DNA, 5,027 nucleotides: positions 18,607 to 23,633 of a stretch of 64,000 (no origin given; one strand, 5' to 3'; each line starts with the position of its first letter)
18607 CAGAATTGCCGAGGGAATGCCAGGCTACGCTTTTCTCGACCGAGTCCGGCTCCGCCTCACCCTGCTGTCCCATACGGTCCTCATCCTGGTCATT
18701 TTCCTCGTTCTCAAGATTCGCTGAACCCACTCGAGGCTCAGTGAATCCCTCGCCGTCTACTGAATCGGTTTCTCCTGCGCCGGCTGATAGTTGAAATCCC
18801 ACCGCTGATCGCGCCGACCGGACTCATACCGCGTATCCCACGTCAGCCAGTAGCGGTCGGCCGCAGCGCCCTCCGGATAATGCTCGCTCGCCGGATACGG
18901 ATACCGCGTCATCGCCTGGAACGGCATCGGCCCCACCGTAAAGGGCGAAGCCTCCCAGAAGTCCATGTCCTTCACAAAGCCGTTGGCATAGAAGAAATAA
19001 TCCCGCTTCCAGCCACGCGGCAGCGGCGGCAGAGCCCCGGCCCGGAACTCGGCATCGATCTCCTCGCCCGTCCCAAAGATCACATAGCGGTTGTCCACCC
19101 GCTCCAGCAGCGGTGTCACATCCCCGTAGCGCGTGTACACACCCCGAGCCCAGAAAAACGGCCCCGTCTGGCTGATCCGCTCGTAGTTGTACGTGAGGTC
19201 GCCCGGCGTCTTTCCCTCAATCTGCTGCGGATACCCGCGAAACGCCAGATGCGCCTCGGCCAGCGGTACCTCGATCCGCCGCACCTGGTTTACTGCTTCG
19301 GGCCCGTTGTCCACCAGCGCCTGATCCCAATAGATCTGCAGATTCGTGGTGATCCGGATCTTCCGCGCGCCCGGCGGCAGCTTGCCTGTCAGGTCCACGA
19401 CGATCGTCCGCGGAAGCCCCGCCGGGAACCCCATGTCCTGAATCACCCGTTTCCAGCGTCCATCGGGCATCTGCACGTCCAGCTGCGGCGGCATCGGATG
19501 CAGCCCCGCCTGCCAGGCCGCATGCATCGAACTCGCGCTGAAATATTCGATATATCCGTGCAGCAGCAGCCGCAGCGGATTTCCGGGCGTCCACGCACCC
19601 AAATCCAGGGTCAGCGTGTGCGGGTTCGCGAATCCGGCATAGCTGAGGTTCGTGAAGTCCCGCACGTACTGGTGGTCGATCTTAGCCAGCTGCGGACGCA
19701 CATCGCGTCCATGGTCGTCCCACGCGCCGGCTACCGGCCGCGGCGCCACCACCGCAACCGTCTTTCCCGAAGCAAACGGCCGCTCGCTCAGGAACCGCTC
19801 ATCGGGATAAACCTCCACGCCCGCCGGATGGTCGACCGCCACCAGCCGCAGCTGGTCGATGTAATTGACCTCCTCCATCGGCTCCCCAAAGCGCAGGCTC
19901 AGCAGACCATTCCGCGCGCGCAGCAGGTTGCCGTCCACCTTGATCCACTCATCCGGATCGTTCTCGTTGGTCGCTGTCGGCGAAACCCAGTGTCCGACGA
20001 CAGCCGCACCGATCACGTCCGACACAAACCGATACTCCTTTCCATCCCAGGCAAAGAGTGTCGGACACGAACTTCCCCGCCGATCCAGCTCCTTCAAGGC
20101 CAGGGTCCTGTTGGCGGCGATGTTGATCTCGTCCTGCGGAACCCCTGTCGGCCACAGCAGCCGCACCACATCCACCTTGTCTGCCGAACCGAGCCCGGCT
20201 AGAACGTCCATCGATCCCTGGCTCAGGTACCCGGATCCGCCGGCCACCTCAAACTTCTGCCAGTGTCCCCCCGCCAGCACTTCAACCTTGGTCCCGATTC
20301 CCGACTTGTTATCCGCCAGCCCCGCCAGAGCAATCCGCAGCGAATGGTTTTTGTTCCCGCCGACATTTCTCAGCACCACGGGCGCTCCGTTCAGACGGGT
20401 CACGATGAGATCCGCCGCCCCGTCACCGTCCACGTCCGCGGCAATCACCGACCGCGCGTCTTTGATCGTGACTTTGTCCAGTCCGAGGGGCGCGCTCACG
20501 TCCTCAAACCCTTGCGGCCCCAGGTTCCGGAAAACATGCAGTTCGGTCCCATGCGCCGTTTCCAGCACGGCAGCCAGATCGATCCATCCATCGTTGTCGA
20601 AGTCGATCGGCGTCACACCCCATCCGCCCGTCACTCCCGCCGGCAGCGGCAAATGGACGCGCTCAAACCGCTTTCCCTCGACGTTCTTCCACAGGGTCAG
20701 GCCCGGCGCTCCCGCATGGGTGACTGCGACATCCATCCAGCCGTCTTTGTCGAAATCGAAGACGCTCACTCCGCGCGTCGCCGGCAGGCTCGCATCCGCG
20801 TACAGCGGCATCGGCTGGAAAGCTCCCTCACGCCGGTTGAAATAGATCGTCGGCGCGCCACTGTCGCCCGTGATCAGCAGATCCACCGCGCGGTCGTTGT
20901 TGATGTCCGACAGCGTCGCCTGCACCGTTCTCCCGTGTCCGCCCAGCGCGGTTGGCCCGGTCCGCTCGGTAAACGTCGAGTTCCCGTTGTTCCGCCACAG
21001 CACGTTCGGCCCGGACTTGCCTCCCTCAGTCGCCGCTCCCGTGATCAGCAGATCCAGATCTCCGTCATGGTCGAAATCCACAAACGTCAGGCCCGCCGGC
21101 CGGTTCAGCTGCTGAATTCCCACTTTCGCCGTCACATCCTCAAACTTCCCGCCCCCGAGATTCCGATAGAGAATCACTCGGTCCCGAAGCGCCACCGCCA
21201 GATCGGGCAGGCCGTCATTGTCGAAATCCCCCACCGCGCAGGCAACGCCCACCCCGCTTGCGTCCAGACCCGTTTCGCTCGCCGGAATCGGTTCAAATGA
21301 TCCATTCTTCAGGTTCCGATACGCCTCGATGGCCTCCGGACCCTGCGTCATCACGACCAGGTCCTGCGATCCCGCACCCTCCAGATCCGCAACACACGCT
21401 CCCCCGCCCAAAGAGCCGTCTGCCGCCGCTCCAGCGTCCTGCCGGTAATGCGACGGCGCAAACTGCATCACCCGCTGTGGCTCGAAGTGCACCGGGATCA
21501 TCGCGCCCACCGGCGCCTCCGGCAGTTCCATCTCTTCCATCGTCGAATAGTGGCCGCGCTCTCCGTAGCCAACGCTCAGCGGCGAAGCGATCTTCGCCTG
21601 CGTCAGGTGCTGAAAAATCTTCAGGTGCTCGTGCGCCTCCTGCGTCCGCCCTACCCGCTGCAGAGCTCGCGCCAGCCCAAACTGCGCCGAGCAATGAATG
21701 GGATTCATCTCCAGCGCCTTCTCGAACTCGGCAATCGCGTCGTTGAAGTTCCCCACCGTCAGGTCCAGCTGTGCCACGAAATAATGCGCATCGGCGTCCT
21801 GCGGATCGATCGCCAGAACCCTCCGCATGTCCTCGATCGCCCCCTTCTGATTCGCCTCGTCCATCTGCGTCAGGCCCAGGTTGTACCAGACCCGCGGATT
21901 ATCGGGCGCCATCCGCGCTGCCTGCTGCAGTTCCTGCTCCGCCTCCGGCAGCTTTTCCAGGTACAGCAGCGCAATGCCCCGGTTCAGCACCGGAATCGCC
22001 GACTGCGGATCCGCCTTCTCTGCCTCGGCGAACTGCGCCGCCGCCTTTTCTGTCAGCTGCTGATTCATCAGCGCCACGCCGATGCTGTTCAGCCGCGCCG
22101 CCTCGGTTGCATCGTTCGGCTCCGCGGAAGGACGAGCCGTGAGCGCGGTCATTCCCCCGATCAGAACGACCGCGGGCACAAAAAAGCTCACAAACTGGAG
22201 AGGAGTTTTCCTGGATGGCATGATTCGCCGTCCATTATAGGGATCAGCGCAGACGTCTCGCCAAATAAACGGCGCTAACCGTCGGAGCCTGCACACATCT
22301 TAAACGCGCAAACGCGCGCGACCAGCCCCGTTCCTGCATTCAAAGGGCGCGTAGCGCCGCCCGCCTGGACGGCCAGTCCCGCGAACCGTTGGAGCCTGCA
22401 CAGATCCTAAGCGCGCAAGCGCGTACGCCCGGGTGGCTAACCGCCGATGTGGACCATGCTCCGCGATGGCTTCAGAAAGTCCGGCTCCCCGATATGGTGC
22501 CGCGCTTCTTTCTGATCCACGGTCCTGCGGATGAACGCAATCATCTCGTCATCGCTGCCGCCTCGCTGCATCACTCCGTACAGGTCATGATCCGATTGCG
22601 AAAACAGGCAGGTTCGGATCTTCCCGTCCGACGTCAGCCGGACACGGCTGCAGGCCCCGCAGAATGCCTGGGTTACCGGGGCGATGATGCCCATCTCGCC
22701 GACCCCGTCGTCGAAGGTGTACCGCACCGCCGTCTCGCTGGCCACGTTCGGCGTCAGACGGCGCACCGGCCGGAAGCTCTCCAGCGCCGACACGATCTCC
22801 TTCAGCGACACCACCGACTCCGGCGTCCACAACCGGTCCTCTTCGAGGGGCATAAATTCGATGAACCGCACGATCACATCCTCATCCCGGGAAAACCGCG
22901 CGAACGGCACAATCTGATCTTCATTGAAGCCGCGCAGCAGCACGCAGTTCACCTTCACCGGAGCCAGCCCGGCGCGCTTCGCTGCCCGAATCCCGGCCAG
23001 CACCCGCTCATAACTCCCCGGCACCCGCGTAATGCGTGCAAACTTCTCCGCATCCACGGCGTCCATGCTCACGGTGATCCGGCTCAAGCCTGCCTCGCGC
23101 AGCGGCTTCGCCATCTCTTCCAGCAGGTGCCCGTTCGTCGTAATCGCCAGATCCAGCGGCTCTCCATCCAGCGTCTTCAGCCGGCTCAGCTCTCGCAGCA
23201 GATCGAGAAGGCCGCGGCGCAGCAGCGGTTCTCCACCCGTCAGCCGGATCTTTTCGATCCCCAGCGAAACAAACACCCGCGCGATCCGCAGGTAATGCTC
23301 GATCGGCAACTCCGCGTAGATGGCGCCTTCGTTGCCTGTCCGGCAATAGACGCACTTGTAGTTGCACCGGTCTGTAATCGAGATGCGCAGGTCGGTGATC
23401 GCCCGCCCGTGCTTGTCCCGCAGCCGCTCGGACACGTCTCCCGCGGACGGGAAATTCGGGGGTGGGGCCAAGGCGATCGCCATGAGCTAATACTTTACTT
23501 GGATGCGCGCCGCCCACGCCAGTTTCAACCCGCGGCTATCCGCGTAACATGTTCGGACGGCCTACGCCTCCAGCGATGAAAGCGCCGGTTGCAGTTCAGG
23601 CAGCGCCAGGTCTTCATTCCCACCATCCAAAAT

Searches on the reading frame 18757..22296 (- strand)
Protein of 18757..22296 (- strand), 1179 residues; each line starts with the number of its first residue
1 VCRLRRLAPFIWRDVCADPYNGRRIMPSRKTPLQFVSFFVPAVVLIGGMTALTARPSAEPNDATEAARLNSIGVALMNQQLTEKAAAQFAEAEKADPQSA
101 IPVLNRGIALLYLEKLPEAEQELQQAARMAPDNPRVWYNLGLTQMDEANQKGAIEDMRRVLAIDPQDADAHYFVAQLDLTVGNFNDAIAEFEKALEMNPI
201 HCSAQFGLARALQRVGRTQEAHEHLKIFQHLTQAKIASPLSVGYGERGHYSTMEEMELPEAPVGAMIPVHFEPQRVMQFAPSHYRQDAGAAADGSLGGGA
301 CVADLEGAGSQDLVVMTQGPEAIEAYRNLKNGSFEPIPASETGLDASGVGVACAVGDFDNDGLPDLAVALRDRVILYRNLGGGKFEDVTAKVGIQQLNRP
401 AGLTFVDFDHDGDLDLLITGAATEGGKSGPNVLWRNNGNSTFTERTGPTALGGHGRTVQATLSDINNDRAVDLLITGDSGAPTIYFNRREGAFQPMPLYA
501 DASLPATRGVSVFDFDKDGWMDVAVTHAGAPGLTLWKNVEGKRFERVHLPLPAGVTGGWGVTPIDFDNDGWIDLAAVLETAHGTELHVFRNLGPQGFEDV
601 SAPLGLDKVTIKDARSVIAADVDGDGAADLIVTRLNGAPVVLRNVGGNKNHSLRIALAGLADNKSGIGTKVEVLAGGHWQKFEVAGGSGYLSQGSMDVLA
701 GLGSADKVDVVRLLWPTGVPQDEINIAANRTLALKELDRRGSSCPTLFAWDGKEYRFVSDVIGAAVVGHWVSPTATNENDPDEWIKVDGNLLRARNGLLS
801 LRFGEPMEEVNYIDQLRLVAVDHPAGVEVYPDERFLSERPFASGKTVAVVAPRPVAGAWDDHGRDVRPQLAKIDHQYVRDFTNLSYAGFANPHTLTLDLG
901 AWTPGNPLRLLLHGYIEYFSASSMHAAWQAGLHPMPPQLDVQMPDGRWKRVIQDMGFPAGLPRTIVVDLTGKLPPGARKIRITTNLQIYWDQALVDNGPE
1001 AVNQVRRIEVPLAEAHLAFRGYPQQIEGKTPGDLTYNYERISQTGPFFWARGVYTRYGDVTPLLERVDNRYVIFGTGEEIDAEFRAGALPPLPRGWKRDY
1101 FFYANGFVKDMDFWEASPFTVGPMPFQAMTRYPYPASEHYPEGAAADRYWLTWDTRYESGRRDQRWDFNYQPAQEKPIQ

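Call 76: search_protein_families(library=pfam, proteins=[window:18757-22296:-], max_evalue=0.00001)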
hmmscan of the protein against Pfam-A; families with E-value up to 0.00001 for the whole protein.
window:18757-22296:- (1179 aa): 12 families
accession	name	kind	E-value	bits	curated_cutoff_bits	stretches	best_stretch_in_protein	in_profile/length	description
PF13517.12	FG-GAP_3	-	9.1e-49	164.3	26.9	5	357-418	1-61/61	FG-GAP-like repeat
PF07719.23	TPR_2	-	8e-18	63.5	27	0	168-199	1-32/34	Tetratricopeptide repeat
PF13432.12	TPR_16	-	1.5e-16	61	32.7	1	104-168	1-65/65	Tetratricopeptide repeat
PF13414.12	TPR_11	-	5.4e-15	55.3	26.8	0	111-144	5-38/42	TPR repeat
PF07593.17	UnbV_ASPIC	-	1.5e-14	54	23.4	1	666-732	1-67/68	ASPIC and UnbV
PF13181.12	TPR_8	-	9.1e-13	47.7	25.7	0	135-167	2-34/34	Tetratricopeptide repeat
PF14559.12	TPR_19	-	2e-12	47.7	25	0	182-225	5-48/68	Tetratricopeptide repeat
PF13431.12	TPR_17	-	3.2e-12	46.2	24.4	0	191-223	2-34/34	Tetratricopeptide repeat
PF00515.34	TPR_1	-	8.6e-12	44.8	27.8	0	135-167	2-34/34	Tetratricopeptide repeat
PF01839.29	FG-GAP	-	9.1e-11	41.8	22.1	0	354-369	6-21/37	FG-GAP repeat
PF13428.12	TPR_14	-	8.3e-09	35.7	23.5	0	106-141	7-42/44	Tetratricopeptide repeat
PF23914.1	TPR_CcmH_CycH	-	1.2e-07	32.1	42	0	157-234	39-116/158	Cytochrome c-type biogenesis protein H TPR domain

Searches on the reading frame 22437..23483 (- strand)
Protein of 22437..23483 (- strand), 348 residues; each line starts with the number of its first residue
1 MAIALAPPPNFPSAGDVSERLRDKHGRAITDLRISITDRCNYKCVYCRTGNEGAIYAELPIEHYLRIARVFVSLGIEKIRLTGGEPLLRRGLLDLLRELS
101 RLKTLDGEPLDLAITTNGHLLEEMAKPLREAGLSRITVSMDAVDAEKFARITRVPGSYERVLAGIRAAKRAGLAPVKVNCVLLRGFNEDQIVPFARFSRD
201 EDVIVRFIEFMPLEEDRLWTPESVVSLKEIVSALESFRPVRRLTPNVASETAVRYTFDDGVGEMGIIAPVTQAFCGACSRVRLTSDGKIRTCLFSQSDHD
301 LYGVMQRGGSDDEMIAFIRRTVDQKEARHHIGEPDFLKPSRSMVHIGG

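Call 75: search_protein_families(library=pfam, proteins=[window:22437-23483:-], max_evalue=0.00001)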
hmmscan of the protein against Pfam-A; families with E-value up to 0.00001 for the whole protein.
window:22437-23483:- (348 aa): 2 families
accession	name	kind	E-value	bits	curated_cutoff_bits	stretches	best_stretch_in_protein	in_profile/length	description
PF04055.27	Radical_SAM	-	5.4e-35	121.5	29.5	1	34-197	1-165/166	Radical SAM superfamily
PF06463.18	Mob_synth_C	-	5.7e-32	110.8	37.4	1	204-330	2-127/128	Molybdenum Cofactor Synthesis C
